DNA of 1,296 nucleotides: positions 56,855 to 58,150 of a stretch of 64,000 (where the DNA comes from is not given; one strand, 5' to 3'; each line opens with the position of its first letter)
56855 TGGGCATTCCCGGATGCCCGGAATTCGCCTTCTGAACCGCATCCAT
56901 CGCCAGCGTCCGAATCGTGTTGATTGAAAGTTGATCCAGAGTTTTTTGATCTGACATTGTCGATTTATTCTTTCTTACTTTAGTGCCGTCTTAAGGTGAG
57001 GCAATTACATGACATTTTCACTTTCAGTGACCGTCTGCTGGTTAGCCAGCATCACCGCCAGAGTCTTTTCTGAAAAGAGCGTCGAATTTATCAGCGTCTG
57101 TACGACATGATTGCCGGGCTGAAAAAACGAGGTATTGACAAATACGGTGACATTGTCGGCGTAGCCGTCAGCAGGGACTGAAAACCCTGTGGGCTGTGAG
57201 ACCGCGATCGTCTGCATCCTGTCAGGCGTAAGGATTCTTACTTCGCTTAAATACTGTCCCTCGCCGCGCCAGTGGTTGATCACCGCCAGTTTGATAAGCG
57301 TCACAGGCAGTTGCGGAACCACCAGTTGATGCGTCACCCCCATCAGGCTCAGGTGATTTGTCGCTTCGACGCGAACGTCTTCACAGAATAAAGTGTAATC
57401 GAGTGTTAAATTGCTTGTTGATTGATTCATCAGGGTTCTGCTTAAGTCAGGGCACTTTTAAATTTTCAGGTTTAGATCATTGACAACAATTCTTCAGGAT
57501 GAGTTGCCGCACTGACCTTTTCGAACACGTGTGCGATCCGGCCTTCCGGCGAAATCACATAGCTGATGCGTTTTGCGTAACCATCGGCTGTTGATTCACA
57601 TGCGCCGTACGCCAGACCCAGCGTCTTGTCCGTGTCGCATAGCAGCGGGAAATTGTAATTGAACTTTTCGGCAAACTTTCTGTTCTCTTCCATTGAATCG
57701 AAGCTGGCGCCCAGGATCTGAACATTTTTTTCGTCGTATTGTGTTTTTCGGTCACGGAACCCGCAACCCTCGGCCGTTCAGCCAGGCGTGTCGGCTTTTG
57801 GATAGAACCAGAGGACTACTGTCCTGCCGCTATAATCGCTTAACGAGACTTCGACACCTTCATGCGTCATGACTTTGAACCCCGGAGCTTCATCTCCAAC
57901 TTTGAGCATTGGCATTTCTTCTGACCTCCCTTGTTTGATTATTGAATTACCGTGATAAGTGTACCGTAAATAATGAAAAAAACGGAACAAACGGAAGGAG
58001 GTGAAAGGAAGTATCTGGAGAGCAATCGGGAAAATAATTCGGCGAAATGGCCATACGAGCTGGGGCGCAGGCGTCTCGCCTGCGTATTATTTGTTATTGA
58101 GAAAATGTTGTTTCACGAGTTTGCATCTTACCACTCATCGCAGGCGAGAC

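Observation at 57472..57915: Peroxiredoxin whose catalytic cysteine codon is an in-frame TGA: candidate unannotated selenoprotein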

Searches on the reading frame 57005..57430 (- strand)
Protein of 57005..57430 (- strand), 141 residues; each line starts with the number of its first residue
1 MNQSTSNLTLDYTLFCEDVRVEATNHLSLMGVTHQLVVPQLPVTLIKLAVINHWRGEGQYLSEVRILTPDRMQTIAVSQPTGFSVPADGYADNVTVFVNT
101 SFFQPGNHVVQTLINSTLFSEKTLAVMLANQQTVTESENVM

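Call 4: search_protein_families(library=pfam, proteins=[window:57005-57430:-])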
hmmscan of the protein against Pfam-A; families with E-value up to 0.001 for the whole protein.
window:57005-57430:- (141 aa): 1 family
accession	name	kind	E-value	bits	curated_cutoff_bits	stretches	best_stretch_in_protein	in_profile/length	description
PF22091.2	DUF6941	-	8e-10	39.6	27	1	12-126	2-124/125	Family of unknown function (DUF6941)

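Call 5: search_protein_families(library=ncbifam, proteins=[window:57005-57430:-], max_evalue=0.01)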
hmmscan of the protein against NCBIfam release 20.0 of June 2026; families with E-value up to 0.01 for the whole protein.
window:57005-57430:- (141 aa): 0 families

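Call 18: find_encoding_contigs(protein=window:57005-57430:-, flank=10000, max_places=6)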
Protein window:57005-57430:- (141 aa): 23 contigs read that carry it; 6 places shown.
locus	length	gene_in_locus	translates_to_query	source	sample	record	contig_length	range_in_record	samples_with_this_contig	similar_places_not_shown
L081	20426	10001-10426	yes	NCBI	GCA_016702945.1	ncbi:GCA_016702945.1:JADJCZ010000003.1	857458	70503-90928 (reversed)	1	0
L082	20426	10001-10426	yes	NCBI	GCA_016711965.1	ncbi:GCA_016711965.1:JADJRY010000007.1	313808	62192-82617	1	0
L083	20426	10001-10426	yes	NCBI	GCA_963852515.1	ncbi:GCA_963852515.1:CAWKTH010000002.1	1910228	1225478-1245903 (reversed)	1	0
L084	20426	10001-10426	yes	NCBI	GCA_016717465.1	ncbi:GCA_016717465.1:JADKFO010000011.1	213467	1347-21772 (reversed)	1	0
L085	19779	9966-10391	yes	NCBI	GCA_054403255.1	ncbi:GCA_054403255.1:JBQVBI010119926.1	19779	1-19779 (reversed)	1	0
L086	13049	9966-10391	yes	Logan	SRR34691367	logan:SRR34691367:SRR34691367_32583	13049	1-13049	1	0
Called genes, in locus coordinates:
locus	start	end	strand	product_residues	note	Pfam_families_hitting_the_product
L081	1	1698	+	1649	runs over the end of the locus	PF11974:bMG3, PF01835:MG2, PF17962:bMG6 (faint), PF17791:MG3 (faint), PF07703:A2M_BRD, PF00207:A2M, PF07678:TED_complement, PF17973:bMG10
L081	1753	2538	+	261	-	-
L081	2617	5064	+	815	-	PF00905:Transpeptidase, PF08486:SpoIID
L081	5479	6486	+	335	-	PF13531:SBP_bac_11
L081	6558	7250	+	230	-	-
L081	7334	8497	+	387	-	PF00005:ABC_tran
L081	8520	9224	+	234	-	PF01427:Peptidase_M15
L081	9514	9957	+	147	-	-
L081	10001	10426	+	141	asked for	PF22091:DUF6941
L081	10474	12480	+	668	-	PF00456:Transketolase_N, PF02779:Transket_pyr, PF22613:Transketolase_C_1, PF02780:Transketolase_C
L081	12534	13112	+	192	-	PF00849:PseudoU_synth_2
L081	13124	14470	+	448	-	PF00067:p450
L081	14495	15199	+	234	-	PF10107:Endonuc_Holl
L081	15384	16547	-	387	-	PF00652:Ricin_B_lectin (faint), PF14200:RicinB_lectin_2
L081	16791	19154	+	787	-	PF09371:Tex_N, PF22706:Tex_central_region, PF14639:YqgF, PF16921:Tex_YqgF, PF12836:HHH_3, PF17674:HHH_9, PF00575:S1, PF23459:S1_RRP5, +2 more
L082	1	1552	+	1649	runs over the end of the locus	-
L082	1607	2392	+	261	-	-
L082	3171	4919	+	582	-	PF08486:SpoIID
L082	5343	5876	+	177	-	PF13531:SBP_bac_11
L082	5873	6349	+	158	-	-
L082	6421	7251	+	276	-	PF00528:BPD_transp_1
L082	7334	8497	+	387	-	PF00005:ABC_tran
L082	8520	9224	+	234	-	PF01427:Peptidase_M15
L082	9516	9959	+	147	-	-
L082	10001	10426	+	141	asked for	PF22091:DUF6941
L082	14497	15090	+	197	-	-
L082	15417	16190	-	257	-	PF14200:RicinB_lectin_2 (faint)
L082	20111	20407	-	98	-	-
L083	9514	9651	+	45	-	PF08534:Redoxin, PF00578:AhpC-TSA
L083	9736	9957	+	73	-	PF00578:AhpC-TSA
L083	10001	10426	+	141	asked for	PF22091:DUF6941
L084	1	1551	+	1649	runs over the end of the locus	-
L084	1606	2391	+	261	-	-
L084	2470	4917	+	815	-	PF00905:Transpeptidase, PF08486:SpoIID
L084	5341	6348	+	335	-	PF13531:SBP_bac_11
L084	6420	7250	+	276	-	PF00528:BPD_transp_1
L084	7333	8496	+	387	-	PF00005:ABC_tran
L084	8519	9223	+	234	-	PF01427:Peptidase_M15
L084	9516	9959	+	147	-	PF08534:Redoxin, PF00578:AhpC-TSA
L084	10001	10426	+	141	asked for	PF22091:DUF6941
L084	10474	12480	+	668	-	PF00456:Transketolase_N, PF02779:Transket_pyr, PF22613:Transketolase_C_1, PF02780:Transketolase_C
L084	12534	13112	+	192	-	PF00849:PseudoU_synth_2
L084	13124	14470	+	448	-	PF00067:p450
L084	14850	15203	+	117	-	PF10107:Endonuc_Holl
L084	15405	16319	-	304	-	PF14200:RicinB_lectin_2 (faint)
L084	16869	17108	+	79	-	-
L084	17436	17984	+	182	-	PF16921:Tex_YqgF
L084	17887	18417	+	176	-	PF16921:Tex_YqgF, PF14639:YqgF (faint)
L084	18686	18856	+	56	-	PF00575:S1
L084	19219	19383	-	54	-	-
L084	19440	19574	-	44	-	PF12770:CHAT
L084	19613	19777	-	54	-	PF12770:CHAT (weak)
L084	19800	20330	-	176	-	PF12770:CHAT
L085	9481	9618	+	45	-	PF08534:Redoxin, PF00578:AhpC-TSA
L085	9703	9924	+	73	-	PF00578:AhpC-TSA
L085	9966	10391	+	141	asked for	PF22091:DUF6941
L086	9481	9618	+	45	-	PF08534:Redoxin, PF00578:AhpC-TSA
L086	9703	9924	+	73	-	PF00578:AhpC-TSA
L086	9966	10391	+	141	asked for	PF22091:DUF6941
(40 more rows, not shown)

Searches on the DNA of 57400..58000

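Call 41: search_rna_families(source=window, start=57400, end=58000, threshold=evalue, max_evalue=10)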
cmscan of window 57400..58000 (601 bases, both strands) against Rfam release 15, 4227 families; matches with E-value up to 10: 2.
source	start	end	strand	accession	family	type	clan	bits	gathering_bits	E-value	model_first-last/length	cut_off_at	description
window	57930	57990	+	RF01605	plasmodium_snoR30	Gene; snRNA; snoRNA; CD-box;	-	17.6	43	9.1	1-74/74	no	small nucleolar RNA snoR30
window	57895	57955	+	RF00345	snoR1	Gene; snRNA; snoRNA; CD-box;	CL00066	16.7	49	1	1-93/93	no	Small nucleolar RNA snoR1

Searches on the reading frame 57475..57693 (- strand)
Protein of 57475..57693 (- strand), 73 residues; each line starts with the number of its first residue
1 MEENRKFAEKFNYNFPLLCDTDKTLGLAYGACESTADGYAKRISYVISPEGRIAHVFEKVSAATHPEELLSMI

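Call 23: list_cluster_members(proteins=[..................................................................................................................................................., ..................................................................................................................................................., window:57475-57693:-, window:57781-57915:-])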
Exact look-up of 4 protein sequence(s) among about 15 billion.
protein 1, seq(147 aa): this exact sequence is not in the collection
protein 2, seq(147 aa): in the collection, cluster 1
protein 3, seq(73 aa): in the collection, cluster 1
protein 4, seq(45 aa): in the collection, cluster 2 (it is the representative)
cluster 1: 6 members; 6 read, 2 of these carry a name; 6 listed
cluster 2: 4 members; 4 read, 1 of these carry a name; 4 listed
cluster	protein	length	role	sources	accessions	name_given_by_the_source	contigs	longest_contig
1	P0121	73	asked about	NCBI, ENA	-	-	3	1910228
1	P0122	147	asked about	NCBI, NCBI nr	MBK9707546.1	MAG: peroxiredoxin [Acidobacteria bacterium] | peroxiredoxin [Acidobacteriota bacterium]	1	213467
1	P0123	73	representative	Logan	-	-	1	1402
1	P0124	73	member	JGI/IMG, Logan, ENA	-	peroxiredoxin Q/BCP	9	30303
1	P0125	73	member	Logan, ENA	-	-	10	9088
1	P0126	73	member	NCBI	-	-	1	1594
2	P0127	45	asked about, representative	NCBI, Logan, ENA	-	-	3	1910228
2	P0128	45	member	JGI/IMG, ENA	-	peroxiredoxin Q/BCP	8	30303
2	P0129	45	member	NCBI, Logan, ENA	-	-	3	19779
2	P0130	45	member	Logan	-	-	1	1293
